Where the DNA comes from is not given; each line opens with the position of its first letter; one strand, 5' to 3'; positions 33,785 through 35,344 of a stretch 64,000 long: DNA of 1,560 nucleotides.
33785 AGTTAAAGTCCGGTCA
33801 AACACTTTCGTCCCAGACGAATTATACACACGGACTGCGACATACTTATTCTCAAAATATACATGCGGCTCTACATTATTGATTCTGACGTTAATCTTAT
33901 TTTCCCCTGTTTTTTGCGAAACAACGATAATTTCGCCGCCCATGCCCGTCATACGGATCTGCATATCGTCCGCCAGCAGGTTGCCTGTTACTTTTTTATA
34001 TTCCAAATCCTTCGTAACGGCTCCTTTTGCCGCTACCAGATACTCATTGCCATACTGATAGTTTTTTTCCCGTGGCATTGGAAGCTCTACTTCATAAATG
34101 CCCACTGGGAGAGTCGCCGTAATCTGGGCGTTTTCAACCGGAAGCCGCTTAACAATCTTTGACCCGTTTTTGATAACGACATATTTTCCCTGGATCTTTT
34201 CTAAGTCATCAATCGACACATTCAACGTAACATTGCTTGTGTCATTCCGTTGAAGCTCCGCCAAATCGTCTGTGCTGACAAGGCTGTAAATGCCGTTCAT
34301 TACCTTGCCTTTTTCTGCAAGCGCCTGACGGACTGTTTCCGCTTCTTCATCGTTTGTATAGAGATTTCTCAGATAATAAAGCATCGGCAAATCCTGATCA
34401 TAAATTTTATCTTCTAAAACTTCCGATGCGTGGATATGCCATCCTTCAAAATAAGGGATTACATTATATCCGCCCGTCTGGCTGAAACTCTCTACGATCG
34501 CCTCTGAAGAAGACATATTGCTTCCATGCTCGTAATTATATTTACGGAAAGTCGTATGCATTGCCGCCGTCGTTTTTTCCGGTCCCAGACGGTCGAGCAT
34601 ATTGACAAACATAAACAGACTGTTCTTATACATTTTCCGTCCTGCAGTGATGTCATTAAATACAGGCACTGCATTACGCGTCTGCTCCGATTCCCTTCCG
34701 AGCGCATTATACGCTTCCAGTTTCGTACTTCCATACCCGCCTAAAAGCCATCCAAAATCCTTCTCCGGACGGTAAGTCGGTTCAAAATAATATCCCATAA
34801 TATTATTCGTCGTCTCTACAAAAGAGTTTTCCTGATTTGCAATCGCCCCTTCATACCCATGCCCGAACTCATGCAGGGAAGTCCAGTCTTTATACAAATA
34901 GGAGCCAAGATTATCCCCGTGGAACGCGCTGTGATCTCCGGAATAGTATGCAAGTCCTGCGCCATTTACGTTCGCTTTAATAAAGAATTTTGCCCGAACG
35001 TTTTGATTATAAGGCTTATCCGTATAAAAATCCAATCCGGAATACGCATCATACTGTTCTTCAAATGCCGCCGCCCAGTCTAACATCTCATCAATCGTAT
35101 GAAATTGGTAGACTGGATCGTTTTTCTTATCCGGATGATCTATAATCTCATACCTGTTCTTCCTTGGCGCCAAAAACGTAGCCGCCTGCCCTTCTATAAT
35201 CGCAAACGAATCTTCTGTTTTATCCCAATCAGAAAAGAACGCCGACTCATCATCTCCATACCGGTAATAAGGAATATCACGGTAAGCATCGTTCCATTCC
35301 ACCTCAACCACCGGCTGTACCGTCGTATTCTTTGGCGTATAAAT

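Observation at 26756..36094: Secreted multidomain M60-like metalloprotease of 3112 aa with near-identical 237-bp tandem repeats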

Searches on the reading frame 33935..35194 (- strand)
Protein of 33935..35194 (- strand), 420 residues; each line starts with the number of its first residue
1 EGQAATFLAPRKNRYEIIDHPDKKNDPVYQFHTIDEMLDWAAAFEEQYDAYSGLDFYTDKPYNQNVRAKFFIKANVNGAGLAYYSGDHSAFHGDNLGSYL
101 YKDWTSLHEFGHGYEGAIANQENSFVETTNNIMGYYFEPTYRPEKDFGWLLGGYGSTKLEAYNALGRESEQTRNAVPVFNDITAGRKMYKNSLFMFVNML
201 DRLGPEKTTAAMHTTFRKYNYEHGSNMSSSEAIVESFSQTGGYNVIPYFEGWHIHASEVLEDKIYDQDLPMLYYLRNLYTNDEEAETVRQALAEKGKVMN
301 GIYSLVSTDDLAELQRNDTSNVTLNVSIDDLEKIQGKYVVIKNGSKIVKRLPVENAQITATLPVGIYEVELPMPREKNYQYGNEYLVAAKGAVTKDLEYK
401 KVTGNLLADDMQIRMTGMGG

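Call 12: search_protein_families(library=pfam, proteins=[window:33935-35194:-], max_evalue=0.1)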
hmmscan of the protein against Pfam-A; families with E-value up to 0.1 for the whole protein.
window:33935-35194:- (420 aa): 3 families
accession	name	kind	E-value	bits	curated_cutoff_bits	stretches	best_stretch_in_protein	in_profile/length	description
PF13402.12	Peptidase_M60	-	4.3e-10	40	25.8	1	36-252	56-274/275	Peptidase M60, enhancin and enhancin-like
PF03085.20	RAP-1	-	0.013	15.6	25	1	272-340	151-214/244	Rhoptry-associated protein 1 (RAP-1)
PF16405.10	DUF5013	-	0.033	14.8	28.5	1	353-397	60-110/149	Domain of unknown function (DUF5013)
